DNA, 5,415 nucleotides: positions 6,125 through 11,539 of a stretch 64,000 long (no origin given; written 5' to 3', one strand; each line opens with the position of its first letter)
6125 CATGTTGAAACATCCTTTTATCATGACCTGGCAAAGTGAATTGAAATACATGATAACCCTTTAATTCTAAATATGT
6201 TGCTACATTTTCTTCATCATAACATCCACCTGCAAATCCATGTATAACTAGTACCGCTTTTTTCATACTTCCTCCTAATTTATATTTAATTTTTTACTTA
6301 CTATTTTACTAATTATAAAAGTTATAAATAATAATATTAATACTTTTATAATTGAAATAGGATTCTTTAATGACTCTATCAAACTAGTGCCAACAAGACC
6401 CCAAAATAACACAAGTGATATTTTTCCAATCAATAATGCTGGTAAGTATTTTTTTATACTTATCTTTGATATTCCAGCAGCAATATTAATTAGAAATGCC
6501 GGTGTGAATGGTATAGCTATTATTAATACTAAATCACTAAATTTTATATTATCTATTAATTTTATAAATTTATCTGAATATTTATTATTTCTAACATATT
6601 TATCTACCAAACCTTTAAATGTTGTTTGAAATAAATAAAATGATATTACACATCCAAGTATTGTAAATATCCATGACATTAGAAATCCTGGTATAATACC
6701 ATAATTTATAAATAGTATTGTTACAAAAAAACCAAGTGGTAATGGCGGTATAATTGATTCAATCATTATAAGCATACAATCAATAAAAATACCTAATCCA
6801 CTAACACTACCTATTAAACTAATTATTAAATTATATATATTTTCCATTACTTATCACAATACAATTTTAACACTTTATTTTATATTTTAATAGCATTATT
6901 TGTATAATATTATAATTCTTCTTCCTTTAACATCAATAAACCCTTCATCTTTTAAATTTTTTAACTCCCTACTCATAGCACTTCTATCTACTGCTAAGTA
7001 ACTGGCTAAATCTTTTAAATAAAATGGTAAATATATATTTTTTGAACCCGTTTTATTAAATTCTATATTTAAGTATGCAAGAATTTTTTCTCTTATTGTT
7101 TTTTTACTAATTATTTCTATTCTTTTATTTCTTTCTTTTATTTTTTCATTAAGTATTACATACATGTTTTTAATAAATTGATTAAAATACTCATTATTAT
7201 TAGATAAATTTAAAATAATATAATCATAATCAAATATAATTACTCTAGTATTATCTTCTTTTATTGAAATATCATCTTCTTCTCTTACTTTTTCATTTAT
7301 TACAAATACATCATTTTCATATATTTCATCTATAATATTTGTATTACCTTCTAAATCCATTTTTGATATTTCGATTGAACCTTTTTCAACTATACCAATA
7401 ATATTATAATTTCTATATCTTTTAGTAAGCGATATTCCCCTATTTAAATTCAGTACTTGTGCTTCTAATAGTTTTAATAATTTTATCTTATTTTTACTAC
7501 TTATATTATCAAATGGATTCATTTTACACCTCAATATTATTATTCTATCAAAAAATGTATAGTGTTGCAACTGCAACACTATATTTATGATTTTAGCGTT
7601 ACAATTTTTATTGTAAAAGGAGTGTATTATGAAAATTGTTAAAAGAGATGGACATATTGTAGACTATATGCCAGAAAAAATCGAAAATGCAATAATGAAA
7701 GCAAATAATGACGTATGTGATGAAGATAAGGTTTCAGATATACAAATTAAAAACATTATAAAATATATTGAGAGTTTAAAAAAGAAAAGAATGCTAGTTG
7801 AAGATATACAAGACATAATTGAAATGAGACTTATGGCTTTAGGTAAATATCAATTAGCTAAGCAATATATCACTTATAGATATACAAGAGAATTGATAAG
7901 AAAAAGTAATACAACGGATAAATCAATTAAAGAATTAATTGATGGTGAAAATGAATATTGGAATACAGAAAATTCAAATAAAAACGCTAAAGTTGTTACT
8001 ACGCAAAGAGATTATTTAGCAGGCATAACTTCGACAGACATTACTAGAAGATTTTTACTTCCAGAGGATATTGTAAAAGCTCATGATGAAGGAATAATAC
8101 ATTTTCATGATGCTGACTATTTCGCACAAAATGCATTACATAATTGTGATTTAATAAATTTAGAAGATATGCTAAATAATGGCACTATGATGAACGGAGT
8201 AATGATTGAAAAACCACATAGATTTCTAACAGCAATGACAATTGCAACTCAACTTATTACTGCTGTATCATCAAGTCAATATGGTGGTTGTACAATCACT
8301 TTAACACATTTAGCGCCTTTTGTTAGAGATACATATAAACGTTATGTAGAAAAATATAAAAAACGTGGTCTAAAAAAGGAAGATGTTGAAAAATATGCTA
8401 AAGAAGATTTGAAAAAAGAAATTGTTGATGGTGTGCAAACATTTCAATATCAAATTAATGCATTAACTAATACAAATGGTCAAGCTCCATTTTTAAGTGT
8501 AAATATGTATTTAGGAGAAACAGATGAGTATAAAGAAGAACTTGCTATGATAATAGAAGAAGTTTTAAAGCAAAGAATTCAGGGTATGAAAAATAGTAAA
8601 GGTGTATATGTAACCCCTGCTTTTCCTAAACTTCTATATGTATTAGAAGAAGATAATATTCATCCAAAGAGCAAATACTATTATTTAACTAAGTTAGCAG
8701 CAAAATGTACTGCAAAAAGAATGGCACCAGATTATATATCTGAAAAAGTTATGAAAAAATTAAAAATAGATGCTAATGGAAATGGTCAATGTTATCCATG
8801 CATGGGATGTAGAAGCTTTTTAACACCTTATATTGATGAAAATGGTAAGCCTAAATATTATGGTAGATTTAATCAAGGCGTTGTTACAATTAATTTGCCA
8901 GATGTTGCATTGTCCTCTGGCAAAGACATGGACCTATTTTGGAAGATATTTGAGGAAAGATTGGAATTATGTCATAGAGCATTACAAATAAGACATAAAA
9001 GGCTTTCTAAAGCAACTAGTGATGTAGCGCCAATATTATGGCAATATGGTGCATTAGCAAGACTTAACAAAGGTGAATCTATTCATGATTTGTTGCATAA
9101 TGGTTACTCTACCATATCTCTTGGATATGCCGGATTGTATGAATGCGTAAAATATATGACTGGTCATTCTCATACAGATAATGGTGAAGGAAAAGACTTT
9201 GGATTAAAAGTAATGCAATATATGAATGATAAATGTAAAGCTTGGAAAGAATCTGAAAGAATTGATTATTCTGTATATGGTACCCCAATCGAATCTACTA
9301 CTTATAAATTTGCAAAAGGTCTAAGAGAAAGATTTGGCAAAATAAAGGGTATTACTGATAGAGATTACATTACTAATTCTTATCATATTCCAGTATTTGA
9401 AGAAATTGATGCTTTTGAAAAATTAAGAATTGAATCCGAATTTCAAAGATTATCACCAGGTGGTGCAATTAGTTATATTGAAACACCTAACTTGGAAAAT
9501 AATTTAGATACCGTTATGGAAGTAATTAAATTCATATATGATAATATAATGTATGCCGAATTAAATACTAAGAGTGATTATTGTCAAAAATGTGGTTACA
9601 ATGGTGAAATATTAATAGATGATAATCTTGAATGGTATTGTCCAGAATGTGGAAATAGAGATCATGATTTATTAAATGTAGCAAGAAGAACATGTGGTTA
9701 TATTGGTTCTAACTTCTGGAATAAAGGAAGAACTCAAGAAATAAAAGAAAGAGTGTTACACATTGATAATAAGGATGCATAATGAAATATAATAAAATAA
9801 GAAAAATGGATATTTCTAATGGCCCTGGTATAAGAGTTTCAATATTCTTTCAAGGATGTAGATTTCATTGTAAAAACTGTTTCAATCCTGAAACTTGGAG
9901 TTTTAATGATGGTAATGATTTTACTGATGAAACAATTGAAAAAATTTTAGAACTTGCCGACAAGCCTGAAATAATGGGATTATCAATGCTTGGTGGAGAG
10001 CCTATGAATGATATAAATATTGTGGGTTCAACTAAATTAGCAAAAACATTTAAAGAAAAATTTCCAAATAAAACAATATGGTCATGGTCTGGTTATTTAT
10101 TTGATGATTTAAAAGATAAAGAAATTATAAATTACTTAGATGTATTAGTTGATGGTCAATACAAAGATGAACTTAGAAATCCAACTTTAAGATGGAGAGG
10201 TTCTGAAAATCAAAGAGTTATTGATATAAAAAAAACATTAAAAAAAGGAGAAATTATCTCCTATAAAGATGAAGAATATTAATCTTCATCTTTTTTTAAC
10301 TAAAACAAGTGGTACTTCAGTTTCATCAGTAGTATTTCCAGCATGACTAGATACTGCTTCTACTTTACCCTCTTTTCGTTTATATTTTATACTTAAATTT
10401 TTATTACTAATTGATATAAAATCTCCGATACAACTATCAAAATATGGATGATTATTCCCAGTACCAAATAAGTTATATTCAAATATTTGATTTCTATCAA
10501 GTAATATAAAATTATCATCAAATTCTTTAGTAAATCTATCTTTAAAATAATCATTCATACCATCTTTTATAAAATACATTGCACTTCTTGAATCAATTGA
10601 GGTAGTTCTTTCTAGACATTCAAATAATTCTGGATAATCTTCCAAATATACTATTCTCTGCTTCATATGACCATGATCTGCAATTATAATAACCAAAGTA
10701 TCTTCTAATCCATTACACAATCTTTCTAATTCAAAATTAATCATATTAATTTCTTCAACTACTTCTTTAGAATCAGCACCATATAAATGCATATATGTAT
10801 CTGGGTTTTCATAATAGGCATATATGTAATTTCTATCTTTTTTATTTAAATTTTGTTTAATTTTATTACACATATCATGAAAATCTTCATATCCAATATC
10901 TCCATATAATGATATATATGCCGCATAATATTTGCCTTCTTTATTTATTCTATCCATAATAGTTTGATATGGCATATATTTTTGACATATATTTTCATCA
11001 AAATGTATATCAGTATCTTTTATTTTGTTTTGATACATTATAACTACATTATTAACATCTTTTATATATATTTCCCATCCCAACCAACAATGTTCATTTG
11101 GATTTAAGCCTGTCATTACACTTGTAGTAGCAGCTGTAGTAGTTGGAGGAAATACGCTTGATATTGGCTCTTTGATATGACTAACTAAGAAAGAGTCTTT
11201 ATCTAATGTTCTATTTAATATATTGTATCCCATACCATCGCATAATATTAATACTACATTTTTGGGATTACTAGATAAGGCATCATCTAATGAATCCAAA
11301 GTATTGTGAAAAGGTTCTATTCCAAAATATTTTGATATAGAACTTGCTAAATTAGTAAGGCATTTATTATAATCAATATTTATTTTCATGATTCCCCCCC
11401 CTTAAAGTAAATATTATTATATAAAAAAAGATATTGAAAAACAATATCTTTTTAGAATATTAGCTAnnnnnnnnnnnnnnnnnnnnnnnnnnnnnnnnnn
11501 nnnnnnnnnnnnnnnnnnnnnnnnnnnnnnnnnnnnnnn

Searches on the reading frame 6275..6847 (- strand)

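Call 36: search_protein_families(library=pfam, proteins=[window:6275-6847:-], max_evalue=0.001)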
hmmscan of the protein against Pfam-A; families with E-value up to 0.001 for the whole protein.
window:6275-6847:- (190 aa): 1 family
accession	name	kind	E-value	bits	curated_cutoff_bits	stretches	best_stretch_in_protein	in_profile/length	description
PF09335.16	VTT_dom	-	7.3e-16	59.2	33.9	1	40-154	8-122/123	VTT domain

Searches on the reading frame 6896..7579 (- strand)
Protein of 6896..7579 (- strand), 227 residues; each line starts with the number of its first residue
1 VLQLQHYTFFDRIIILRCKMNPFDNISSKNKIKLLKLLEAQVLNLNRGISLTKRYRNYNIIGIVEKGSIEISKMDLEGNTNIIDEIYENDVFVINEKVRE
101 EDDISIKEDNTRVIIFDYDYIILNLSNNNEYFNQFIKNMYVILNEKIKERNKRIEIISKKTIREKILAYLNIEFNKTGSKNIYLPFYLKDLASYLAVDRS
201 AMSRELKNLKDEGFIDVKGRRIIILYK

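Call 36: search_protein_families(library=pfam, proteins=[window:6896-7579:-], max_evalue=0.001)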
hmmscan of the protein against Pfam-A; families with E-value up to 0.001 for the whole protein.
window:6896-7579:- (227 aa): 1 family
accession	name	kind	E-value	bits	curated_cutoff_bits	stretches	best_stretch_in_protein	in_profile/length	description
PF13545.12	HTH_Crp_2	-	3.7e-09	36.9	27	1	176-225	13-62/70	Crp-like helix-turn-helix domain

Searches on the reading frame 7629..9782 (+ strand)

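Call 36: search_protein_families(library=pfam, proteins=[window:7629-9782:+], max_evalue=0.001)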
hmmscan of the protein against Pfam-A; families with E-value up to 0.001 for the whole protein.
window:7629-9782:+ (717 aa): 3 families
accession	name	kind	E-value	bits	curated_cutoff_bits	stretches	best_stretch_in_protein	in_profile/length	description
PF13597.11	NRDD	-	2.5e-189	631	26.2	1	114-711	1-562/562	Anaerobic ribonucleoside-triphosphate reductase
PF03477.21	ATP-cone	-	2e-18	67.1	25.8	1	1-88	1-87/88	ATP cone domain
PF01228.26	Gly_radical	-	5.1e-17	62.8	22.2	1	591-693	3-103/106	Glycine radical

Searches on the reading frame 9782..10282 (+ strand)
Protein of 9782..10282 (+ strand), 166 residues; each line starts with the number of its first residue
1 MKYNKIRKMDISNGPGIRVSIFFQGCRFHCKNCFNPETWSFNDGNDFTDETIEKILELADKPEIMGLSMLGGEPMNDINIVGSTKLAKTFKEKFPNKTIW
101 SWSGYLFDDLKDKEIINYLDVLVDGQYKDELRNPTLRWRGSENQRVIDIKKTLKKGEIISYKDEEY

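Call 36: search_protein_families(library=pfam, proteins=[window:9782-10282:+], max_evalue=0.001)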
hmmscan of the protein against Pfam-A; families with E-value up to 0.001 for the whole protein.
window:9782-10282:+ (166 aa): 2 families
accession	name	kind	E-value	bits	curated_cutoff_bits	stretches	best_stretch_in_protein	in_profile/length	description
PF13353.11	Fer4_12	-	1.8e-48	164.8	22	1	13-147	2-137/137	4Fe-4S single cluster domain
PF04055.27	Radical_SAM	-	1.3e-07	32.3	29.5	1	21-120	2-106/166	Radical SAM superfamily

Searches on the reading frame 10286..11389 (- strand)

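Call 48: search_protein_families(library=pfam, proteins=[window:10286-11389:-], max_evalue=10)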
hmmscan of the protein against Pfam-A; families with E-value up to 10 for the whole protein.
window:10286-11389:- (367 aa): 5 families
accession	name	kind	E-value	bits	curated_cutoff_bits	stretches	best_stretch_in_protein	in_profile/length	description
PF01663.27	Phosphodiest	-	1.1e-17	65.1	23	1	45-277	1-256/342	Type I phosphodiesterase / nucleotide pyrophosphatase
PF08665.17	PglZ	-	9.4e-05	22.9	25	1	165-244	94-175/179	PglZ domain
PF01676.23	Metalloenzyme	-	0.00015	21.8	24.3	1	169-241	130-202/252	Metalloenzyme superfamily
PF00245.25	Alk_phosphatase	-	0.083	12.3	24.4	0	43-58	2-17/423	Alkaline phosphatase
PF18550.6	NitrOD2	-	0.2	12.3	25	1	153-185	52-84/104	Nitrososphaera output domain 2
